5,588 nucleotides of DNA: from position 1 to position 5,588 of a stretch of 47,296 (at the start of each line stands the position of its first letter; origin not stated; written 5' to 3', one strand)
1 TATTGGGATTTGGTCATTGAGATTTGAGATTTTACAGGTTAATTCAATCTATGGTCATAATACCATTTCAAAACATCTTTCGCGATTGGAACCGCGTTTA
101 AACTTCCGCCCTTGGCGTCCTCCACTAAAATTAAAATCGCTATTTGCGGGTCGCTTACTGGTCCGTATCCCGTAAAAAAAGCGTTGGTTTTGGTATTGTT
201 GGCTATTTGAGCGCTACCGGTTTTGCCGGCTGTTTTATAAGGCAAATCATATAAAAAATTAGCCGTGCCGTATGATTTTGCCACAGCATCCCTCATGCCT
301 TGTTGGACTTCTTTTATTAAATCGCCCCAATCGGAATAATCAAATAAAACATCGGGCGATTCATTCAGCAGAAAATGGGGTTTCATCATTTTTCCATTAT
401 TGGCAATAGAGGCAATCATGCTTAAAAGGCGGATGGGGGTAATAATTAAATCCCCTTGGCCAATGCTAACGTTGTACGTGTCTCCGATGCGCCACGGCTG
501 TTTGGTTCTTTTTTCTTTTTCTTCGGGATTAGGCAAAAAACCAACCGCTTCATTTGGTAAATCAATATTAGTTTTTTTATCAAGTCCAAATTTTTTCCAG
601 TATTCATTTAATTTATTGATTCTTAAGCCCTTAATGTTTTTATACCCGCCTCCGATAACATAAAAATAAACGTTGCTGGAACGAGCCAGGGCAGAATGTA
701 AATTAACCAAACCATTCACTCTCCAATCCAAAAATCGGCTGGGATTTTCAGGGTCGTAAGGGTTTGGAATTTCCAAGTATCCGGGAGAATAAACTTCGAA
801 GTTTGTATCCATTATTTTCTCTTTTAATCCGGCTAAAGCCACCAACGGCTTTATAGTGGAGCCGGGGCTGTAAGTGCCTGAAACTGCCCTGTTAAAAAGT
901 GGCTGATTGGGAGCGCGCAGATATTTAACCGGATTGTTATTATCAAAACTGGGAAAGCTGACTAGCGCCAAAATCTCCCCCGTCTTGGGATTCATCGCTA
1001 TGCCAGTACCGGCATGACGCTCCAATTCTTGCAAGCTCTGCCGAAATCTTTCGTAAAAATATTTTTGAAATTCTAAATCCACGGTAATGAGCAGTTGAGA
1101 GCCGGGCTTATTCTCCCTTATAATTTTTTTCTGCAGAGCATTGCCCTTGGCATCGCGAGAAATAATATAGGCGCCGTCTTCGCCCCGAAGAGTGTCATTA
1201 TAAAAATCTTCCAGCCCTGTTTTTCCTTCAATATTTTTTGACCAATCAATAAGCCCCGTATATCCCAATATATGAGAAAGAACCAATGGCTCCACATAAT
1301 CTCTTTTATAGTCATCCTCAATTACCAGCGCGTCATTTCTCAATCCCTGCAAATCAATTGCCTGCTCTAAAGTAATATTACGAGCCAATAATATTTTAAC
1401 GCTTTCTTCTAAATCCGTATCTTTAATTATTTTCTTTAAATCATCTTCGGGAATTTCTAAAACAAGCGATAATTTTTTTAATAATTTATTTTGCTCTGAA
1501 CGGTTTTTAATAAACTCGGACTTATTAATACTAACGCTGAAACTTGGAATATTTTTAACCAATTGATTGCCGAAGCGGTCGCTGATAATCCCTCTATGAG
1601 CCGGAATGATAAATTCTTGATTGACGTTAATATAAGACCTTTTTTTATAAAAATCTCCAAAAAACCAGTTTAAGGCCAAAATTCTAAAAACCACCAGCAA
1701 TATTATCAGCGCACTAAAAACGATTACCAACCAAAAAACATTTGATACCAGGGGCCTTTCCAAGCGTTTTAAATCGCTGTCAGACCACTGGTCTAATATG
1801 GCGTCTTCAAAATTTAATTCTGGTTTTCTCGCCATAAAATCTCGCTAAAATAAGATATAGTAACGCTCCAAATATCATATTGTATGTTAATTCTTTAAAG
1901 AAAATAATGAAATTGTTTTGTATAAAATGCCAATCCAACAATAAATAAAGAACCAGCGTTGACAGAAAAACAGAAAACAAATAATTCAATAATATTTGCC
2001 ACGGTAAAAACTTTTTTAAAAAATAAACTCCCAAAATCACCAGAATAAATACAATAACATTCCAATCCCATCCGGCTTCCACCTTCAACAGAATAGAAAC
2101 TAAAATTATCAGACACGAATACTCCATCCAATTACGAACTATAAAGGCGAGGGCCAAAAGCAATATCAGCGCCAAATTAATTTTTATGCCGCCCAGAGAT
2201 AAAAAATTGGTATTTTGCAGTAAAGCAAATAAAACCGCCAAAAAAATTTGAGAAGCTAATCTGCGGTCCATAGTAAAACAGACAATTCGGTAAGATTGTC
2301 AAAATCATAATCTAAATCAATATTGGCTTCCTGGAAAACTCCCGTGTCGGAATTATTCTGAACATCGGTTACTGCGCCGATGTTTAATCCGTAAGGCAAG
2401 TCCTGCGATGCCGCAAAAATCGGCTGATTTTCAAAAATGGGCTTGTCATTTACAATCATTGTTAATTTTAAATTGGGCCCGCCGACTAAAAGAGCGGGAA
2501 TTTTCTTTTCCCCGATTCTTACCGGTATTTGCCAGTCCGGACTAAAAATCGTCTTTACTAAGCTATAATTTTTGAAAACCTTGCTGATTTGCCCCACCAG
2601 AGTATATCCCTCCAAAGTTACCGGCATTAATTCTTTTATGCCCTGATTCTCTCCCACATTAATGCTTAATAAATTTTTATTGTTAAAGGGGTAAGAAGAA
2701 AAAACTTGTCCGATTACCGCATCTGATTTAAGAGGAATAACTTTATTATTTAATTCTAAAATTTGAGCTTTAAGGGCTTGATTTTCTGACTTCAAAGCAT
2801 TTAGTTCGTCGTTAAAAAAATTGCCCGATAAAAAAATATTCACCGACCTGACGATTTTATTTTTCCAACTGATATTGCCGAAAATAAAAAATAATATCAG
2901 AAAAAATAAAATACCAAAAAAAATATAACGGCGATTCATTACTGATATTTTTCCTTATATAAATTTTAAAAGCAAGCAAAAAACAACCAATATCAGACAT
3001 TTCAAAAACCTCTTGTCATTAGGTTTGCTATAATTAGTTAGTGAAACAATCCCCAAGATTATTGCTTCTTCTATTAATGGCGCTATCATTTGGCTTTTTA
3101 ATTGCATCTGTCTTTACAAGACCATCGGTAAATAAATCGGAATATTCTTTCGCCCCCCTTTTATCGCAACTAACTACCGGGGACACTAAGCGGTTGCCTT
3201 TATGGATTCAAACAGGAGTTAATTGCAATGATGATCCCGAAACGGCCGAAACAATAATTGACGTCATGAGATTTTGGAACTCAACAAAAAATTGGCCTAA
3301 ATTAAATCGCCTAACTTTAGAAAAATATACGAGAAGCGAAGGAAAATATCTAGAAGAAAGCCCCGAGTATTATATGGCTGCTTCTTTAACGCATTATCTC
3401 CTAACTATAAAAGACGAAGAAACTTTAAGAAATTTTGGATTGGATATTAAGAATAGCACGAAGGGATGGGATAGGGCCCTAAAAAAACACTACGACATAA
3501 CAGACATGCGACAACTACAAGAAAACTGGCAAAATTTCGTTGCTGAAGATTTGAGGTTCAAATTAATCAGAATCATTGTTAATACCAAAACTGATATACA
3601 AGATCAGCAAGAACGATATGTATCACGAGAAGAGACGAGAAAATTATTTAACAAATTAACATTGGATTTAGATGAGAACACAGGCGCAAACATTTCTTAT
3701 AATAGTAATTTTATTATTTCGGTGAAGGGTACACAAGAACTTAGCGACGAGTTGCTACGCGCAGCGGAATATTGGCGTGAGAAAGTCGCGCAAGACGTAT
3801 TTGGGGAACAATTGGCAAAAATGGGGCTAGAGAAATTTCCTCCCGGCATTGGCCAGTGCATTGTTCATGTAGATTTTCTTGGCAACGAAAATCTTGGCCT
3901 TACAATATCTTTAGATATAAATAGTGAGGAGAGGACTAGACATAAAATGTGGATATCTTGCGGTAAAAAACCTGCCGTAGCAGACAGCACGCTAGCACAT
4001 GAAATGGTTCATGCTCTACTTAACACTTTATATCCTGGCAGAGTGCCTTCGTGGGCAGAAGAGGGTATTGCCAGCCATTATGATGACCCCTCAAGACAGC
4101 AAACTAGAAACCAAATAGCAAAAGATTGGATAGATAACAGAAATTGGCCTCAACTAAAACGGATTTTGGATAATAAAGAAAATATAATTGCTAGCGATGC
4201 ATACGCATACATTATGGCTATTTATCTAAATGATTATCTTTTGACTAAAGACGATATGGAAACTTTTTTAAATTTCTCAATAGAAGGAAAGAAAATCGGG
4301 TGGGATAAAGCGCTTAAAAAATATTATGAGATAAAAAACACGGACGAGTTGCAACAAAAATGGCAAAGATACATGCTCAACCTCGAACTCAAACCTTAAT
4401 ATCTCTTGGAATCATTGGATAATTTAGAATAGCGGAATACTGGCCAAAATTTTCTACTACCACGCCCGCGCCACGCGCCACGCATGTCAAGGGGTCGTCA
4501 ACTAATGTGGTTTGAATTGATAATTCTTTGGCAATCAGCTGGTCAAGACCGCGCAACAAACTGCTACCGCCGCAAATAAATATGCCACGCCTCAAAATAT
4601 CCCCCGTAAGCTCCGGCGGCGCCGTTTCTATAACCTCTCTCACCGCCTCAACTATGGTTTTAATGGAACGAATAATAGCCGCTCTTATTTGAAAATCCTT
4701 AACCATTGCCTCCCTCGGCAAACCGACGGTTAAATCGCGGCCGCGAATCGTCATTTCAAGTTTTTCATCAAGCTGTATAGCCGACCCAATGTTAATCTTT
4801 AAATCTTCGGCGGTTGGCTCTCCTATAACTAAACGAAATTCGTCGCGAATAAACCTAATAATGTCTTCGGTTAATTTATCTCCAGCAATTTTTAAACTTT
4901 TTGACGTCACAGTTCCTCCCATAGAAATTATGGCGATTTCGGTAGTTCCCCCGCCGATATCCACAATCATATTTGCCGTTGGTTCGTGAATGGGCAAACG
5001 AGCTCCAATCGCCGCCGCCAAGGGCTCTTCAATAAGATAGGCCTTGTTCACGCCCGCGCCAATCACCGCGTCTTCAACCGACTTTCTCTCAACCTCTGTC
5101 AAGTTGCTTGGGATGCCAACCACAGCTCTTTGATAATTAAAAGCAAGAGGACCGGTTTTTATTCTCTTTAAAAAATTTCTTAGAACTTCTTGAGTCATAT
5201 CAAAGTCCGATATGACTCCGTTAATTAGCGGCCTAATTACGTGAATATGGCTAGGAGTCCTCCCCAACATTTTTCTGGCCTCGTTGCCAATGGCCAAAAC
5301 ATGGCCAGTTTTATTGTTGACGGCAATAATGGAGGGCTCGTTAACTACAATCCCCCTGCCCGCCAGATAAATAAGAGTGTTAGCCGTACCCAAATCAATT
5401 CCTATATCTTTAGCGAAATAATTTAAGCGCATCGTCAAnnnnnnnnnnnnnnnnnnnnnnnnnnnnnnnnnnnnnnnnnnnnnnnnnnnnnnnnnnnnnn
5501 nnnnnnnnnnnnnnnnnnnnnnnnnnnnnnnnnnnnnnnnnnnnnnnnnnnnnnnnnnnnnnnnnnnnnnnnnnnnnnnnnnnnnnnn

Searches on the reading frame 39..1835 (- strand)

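Call 53: search_protein_families(library=pfam, proteins=[window:39-1835:-], max_evalue=0.00001)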
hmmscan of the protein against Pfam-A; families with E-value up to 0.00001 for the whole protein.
window:39-1835:- (598 aa): 2 families
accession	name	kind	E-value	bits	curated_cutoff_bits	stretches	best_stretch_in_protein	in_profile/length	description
PF00905.27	Transpeptidase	-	2.6e-58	198.1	22.1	1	276-590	1-299/299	Penicillin binding protein transpeptidase domain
PF03717.20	PBP_dimer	-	1.4e-25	91.2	24.4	1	77-236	2-178/180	Penicillin-binding Protein dimerisation domain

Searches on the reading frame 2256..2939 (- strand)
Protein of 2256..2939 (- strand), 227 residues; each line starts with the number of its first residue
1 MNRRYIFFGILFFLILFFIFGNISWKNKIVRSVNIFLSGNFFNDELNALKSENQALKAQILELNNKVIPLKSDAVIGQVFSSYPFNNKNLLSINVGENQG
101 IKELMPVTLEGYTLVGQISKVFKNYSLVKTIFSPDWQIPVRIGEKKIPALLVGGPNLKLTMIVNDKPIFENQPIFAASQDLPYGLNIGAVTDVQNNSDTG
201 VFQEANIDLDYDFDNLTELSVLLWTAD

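Call 53: search_protein_families(library=pfam, proteins=[window:2256-2939:-], max_evalue=0.00001)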
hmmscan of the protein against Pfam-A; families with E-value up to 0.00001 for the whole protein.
window:2256-2939:- (227 aa): 1 family
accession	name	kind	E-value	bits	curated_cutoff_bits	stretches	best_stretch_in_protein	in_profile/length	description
PF04085.20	MreC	-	1.1e-22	80.8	28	1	83-222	5-146/147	Rod shape-determining protein MreC, barrel core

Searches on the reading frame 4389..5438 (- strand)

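Call 53: search_protein_families(library=pfam, proteins=[window:4389-5438:-], max_evalue=0.00001)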
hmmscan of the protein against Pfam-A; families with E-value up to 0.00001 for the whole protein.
window:4389-5438:- (349 aa): 5 families
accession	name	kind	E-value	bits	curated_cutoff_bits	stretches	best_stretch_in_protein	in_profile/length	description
PF06723.19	MreB_Mbl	-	3.1e-129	430.9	27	1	10-333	2-324/327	MreB/Mbl protein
PF14450.12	FtsA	-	1.7e-12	48.2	31.8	1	158-309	2-106/127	Cell division protein FtsA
PF00012.26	HSP70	-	2.7e-12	46.2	20.6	1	98-204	129-241/599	Hsp70 protein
PF00022.25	Actin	-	6.1e-12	45.3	27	1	35-200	31-190/410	Actin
PF11104.14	PilM_2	-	1.9e-06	27.5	27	0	286-314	278-306/340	Type IV pilus assembly protein PilM;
